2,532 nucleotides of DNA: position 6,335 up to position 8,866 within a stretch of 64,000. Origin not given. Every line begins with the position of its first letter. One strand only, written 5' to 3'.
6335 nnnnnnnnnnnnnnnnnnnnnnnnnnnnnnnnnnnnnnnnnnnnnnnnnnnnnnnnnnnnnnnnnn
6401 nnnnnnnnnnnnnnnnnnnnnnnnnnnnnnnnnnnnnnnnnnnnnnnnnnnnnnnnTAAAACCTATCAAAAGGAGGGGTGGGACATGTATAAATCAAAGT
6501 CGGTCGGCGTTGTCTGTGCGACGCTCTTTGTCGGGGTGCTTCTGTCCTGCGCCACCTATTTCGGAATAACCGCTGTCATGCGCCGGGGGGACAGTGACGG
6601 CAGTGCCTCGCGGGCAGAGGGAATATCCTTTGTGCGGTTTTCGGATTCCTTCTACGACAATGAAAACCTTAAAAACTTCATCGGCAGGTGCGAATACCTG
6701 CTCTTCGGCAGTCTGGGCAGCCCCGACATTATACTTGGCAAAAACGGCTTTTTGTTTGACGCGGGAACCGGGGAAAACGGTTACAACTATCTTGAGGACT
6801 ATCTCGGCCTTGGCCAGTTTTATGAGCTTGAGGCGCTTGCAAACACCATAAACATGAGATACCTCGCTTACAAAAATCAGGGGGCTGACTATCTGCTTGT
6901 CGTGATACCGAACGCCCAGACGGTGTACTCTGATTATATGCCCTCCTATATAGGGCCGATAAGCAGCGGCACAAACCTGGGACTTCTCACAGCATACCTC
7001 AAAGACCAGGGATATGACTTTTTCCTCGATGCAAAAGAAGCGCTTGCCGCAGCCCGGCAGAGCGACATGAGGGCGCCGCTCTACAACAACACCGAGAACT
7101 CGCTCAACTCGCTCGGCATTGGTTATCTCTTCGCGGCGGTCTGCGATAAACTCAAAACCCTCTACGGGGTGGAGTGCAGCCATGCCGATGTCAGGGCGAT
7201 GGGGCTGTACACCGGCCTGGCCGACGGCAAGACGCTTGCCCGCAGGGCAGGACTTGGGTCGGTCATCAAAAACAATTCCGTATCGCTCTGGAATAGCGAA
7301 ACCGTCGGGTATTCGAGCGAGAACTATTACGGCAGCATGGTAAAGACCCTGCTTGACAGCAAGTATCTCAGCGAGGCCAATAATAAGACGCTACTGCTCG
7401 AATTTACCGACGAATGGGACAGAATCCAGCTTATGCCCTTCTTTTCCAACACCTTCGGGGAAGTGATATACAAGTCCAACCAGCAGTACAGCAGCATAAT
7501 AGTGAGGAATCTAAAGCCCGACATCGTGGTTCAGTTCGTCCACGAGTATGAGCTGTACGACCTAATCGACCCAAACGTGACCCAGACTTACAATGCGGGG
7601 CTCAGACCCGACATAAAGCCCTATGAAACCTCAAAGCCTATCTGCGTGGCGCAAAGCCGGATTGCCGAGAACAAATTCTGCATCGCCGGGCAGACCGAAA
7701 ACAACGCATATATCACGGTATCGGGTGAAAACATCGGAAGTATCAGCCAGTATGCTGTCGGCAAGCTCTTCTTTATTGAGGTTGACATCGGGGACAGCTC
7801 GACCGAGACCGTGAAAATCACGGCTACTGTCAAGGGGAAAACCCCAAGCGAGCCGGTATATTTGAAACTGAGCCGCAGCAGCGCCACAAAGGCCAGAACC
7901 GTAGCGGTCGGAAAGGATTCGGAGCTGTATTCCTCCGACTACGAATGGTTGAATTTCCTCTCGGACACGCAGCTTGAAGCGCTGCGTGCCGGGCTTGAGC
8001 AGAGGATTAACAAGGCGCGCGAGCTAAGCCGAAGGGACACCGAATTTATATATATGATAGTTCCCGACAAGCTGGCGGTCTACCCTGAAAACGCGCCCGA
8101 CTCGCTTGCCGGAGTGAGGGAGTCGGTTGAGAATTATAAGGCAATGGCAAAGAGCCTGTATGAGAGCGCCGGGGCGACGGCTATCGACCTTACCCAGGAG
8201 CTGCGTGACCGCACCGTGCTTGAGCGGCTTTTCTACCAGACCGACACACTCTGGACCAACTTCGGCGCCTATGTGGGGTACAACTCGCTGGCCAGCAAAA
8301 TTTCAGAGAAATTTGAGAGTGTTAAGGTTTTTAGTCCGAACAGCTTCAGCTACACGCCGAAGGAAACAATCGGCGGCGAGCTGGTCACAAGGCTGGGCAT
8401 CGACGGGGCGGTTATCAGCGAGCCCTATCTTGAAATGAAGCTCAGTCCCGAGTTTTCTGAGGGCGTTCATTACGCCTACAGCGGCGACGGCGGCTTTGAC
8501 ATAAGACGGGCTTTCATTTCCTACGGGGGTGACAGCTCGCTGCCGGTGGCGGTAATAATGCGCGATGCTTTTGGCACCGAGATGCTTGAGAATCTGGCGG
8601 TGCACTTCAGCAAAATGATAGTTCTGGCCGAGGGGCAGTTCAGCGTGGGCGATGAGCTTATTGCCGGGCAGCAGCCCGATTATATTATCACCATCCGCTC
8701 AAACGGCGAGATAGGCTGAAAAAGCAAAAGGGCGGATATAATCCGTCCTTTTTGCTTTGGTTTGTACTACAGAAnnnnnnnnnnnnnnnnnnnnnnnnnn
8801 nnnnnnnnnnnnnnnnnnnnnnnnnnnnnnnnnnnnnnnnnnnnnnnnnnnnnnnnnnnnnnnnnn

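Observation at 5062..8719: MBOAT plus tandem AlgJ/DHHW-like pair in which every canonical catalytic histidine is replaced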

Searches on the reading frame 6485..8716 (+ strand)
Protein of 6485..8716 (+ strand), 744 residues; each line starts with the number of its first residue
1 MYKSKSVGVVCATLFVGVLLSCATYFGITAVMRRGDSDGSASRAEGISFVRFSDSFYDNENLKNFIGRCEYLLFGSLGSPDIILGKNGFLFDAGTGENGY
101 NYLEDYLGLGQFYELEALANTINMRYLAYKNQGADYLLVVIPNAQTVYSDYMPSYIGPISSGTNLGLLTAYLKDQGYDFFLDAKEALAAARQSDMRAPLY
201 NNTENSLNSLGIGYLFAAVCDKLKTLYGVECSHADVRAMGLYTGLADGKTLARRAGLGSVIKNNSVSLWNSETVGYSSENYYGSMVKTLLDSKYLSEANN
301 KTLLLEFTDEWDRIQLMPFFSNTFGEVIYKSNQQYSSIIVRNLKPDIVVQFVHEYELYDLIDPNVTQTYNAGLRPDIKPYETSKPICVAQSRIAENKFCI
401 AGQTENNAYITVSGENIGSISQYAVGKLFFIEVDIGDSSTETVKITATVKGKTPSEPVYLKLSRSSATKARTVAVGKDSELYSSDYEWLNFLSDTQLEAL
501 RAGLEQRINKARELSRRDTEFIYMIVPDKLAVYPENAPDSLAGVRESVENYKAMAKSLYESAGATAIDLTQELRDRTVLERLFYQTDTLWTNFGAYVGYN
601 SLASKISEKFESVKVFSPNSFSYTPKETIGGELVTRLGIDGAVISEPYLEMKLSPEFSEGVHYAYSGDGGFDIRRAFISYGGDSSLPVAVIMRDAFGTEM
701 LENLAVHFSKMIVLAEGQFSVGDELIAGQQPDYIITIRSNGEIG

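Call 3: search_protein_families(library=pfam, proteins=[window:6485-8716:+], max_evalue=1)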
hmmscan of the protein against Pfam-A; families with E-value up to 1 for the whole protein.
window:6485-8716:+ (744 aa): 2 families
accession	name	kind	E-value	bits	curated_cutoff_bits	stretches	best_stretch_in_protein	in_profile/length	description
PF16822.11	ALGX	-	3.7e-20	73.2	26.5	2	473-626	1-149/268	SGNH hydrolase-like domain, acetyltransferase AlgX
PF14286.12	DHHW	-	0.014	15.1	25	1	509-616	164-269/385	DHHW protein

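Call 4: search_protein_families(library=ncbifam, proteins=[window:6485-8716:+], max_evalue=1)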
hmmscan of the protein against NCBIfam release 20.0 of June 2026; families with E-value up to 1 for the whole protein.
window:6485-8716:+ (744 aa): 0 families

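Call 6: search_solved_structures(query=window:6485-8716:+, max_evalue=10, show_alignments=3)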
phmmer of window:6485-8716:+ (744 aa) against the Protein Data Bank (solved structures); distinct sequences matched with E-value up to 10: 1.
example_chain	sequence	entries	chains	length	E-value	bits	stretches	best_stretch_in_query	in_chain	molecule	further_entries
4o8v_A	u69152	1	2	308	0.0043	18.5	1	473-609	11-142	Alginate biosynthesis protein AlgJ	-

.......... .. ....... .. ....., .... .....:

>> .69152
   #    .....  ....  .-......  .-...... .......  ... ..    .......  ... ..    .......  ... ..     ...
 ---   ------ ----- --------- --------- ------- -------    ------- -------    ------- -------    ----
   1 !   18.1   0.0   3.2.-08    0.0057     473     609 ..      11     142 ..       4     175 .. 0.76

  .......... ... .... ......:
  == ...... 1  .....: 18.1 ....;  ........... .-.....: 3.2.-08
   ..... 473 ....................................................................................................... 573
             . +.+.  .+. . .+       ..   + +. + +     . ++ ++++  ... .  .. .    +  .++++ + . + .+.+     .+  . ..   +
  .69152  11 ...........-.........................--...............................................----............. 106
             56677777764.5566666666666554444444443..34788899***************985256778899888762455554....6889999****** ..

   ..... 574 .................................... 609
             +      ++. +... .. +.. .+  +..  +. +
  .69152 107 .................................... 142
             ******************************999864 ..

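Call 8: find_homologous_proteins(query=window:6485-8716:+, max_evalue=0.001)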
Query window:6485-8716:+ (744 aa): 60 proteins with E <= 0.001 among 8000 candidates.
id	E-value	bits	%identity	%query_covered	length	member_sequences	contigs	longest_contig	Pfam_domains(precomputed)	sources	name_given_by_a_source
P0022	0.0e+0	1661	100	100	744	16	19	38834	PF16822.12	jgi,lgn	jgi:hypothetical protein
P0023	0.0e+0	1379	83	100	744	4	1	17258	PF16822.12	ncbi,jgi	-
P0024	0.0e+0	1368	82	100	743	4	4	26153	PF16822.12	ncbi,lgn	ncbi:MAG: alginate O-acetyltransferase AlgX-related protein [Eubacteriales bacterium]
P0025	5.8e-269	912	56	100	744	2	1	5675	PF16822.12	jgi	jgi:hypothetical protein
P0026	2.6e-253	861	54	100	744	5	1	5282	PF16822.12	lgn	-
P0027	1.0e-250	852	55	100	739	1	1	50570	PF16822.12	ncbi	-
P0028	1.1e-250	852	55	100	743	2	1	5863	PF16822.12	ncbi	-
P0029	1.7e-245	835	53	100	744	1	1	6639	PF16822.12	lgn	-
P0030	3.5e-244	830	53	100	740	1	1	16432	PF16822.12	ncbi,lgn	-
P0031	4.0e-244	830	53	100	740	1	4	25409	PF16822.12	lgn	-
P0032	8.5e-244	829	53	100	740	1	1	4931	PF16822.12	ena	-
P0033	2.4e-243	828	52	100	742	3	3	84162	PF16822.12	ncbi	-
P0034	3.0e-242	824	54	97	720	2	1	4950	PF16822.12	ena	-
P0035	3.0e-242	824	53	100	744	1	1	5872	PF16822.12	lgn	-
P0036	8.3e-242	822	52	99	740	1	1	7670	PF16822.12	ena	-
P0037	9.2e-242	822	52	100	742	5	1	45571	PF16822.12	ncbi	-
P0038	9.3e-242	822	52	100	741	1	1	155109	PF16822.12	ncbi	-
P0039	3.3e-241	821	52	100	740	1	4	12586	PF16822.12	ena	-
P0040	3.4e-241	820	51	100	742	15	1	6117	PF16822.12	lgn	-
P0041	5.1e-241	820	52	100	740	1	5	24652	PF16822.12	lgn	-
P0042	2.1e-240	818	51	100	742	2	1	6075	PF16822.12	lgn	-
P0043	2.5e-240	818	52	100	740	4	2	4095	PF16822.12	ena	-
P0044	2.6e-240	818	51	100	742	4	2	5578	PF16822.12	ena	-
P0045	6.7e-239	813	51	100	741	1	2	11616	PF16822.12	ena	-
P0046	7.3e-239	813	53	97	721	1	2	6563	PF16822.12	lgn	-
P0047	1.3e-238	812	52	100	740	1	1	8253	PF16822.12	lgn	-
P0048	6.6e-238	810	52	100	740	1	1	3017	PF16822.12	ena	-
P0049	2.6e-237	808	52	100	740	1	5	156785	PF16822.12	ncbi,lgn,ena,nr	ncbi:MAG: hypothetical protein IJY27_02150 [Clostridia bacterium]|nr:hypothetical protein [Clostridi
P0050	1.1e-236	805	52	100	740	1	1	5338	PF16822.12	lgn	-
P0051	1.3e-235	802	52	100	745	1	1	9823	PF16822.12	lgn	-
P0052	2.0e-233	795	51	100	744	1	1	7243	PF16822.12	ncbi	-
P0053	1.7e-232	792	51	100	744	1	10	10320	PF16822.12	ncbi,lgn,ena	-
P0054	4.1e-232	790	51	100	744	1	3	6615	PF16822.12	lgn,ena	-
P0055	1.3e-231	789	51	100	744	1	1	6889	PF16822.12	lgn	-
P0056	1.6e-230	785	51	100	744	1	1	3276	PF16822.12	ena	-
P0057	4.0e-229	781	51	100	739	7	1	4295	PF16822.12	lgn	-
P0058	6.2e-229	780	50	100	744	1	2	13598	PF16822.12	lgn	-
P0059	1.5e-226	772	49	100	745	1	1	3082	PF16822.12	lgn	-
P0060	6.9e-226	770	50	100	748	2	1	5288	PF16822.12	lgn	-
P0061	1.3e-225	769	50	99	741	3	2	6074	PF16822.12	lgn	-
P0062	3.4e-224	764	50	100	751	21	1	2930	PF16822.12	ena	-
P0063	8.9e-223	760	50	99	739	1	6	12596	PF16822.12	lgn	-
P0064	1.0e-222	759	50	99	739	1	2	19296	PF16822.12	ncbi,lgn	-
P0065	5.7e-123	430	35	100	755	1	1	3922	PF16822.12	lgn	-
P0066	4.3e-117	410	34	99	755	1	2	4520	PF16822.12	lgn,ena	-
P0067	3.5e-115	404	33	99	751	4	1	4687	PF16822.12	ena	-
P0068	2.0e-112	395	34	99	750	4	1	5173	PF16822.12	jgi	-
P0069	1.6e-111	392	34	99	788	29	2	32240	PF16822.12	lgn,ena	-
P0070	2.4e-111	391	33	99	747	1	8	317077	PF16822.12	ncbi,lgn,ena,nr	ncbi:MAG: hypothetical protein IJF49_05730 [Clostridia bacterium]|nr:hypothetical protein [Clostridi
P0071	1.4e-110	389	33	100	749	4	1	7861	PF16822.12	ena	-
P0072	7.2e-108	380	32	99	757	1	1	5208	PF14286.13,PF16822.12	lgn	-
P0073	1.5e-107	379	33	99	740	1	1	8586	PF16822.12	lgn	-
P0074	2.6e-106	375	33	100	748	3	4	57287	PF16822.12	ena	-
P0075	4.5e-95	337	34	100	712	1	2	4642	PF16822.12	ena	-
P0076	1.2e-91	326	32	100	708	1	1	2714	PF16822.12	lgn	-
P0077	9.9e-82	293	31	99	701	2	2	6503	PF16822.12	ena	-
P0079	6.0e-67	245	38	51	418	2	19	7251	PF16822.12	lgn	-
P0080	1.4e-61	227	38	48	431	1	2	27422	PF16822.12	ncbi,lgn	-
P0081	2.5e-60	223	38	48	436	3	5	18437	PF16822.12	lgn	-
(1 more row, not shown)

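Call 20: predict_structure(alignment_id=A2)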
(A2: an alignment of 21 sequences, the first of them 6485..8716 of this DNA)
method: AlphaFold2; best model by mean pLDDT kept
length: 744 residues; sequences in the alignment: 21
mean_pLDDT: 84.6   pTM: 0.77
mean pLDDT of the five models: 84.6, 84.2, 84.1, 83.1, 82.8
residues with pLDDT >= 90: 340; 70-90: 308; 50-70: 65; < 50: 31
segments of 3 or more residues with pLDDT < 50: 1-6, 29-49
pLDDT, mean of each block of 10 residues (from residue 1): 47 68 56 39 42 59 73 74 88 79 83 83 94 94 90 81 87 94 93 81 92 93 91 74 89 86 86 75 82 71 91 90 90 85 91 89 86 82 91 87 91 90 90 89 94 93 72 87 88 91 94 93 95 89 91 94 95 73 82 90 95 90 86 87 83 83 77 90 93 93 93 94 93 95 80
secondary structure, 60 per line:
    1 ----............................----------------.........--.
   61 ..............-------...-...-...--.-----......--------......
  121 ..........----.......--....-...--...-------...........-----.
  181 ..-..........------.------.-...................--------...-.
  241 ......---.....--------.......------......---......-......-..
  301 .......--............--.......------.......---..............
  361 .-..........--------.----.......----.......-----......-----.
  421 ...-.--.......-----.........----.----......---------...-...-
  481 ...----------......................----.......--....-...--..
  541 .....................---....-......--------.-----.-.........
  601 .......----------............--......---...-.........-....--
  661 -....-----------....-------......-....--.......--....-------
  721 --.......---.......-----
elements in order (helices of 4 or more, strands of 3 or more residues): H5-32 H49-57 H60-74 E82-84 E90-92 H102-106 H115-130 E135-141 H144-147 H164-174 E180-182 H184-193 H209-227 E240-246 H250-254 E263-269 E276-281 E285-290 H292-297 E299-307 H310-321 E324-330 H337-343 E347-353 H354-361 H363-372 E386-392 E397-403 E409-414 E420-423 E428-434 E440-448 E458-463 E473-475 E481-483 H494-515 E520-526 H529-532 H539-561 E565-568 H570-575 H592-607 E621-629 H632-637 E645-653 H655-658 E662-665 E677-680 E688-693 H695-698 H701-707 E710-713 H723-729 E733-739

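Call 24: fold_search(model_id=the predicted structure, library=pdb)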
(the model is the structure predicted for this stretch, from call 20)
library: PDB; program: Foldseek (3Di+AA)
matches with E <= 10: 1170; with E <= 0.001: 12
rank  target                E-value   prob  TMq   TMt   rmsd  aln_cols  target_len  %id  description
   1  4o8v_B                2.2e-10  1.00  0.24  0.55   6.3       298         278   19  O-Acetyltransferase Domain of Pseudomonas putida AlgJ (released 2014-10-01)
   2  4o8v_A                5.5e-10  1.00  0.24  0.56   6.3       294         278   20  O-Acetyltransferase Domain of Pseudomonas putida AlgJ (released 2014-10-01)
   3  5v8d_A                1.5e-09  1.00  0.28  0.66   4.5       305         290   14  Structure of Bacillus cereus PatB1 with sulfonyl adduct (released 2017-10-18)
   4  7ula_A                2.1e-09  1.00  0.31  0.49  12.1       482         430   14  Structure of the Pseudomonas putida AlgKX modification and secretion complex (released 2022-12-14)
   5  4nzk                  2.3e-09  1.00  0.27  0.60   6.6       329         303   12  Crystal structure of a DHHW family protein (EUBSIR_00411) from Eubacterium siraeum DSM 15702 at 1.49 A resolution (released 2014-01-15)
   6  5v8d_B                2.5e-09  1.00  0.29  0.66   4.2       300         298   14  Structure of Bacillus cereus PatB1 with sulfonyl adduct (released 2017-10-18)
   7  5v8d_C                1.8e-08  1.00  0.29  0.65   4.1       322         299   10  Structure of Bacillus cereus PatB1 with sulfonyl adduct (released 2017-10-18)
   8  5v8d_D                2.0e-08  1.00  0.28  0.64   4.5       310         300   15  Structure of Bacillus cereus PatB1 with sulfonyl adduct (released 2017-10-18)
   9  5v8e_A                4.5e-08  1.00  0.28  0.62   5.1       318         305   14  Structure of Bacillus cereus PatB1 (released 2017-10-18)
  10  4knc_B                8.8e-08  1.00  0.24  0.39  12.8       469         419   12  Structural and functional characterization of Pseudomonas aeruginosa AlgX (released 2013-06-26)
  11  4knc_A                1.0e-07  1.00  0.25  0.43   5.5       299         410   14  Structural and functional characterization of Pseudomonas aeruginosa AlgX (released 2013-06-26)
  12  8d3t_A                8.6e-04  0.54  0.09  0.14  18.1       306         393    8  Crystal structure of GalS1 from Populus trichocarpas (released 2023-03-15)
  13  8yfh_A                1.3e-03  0.98  0.10  0.16   8.7       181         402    8  Structure of alpha-1,3-glucanase agn1 (released 2025-02-26)
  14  9m6l_A                2.6e-03  0.93  0.10  0.16   8.9       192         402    9  Agn1p mutant D237N (released 2026-03-11)
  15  8d3t_D                4.2e-03  0.33  0.09  0.14  18.4       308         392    8  Crystal structure of GalS1 from Populus trichocarpas (released 2023-03-15)
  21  7dm0_A                8.2e-03  1.00  0.10  0.38   8.3        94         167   21  Biofilm associated protein - C region (released 2021-12-15)
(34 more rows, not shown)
